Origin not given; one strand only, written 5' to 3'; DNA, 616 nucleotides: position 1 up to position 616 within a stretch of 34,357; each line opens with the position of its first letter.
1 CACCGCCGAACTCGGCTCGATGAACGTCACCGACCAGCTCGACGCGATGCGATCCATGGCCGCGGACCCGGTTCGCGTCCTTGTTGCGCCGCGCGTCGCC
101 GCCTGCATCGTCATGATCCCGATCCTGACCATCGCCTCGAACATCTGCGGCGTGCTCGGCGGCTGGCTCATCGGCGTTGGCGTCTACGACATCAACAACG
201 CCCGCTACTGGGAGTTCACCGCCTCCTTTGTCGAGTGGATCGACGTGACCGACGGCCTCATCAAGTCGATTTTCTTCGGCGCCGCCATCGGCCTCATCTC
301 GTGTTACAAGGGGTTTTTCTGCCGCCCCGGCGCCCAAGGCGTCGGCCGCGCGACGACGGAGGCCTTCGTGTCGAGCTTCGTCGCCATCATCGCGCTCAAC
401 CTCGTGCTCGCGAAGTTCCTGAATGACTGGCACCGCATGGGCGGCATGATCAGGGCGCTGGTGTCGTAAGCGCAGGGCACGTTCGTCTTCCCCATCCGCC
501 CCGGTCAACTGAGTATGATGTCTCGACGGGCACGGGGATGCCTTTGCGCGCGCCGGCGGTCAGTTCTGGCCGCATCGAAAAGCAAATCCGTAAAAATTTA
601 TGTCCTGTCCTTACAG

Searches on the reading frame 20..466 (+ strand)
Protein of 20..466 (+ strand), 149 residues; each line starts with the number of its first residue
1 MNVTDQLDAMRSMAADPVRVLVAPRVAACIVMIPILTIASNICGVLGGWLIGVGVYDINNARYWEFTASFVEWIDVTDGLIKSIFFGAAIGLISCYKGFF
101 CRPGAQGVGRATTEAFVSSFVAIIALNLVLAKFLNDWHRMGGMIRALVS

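Call 46: search_protein_families(library=padloc, max_evalue=0.01, proteins=[window:20-466:+])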
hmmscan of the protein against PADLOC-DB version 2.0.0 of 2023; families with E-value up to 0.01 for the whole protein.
window:20-466:+ (149 aa): 0 families

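Call 69: search_protein_families(library=pfam, max_evalue=0.001, proteins=[window:20-466:+])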
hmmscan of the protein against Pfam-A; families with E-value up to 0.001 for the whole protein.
window:20-466:+ (149 aa): 1 family
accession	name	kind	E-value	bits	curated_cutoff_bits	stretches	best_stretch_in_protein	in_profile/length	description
PF02405.21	MlaE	-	1.9e-47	162.1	22.5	1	1-131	80-210/212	Permease MlaE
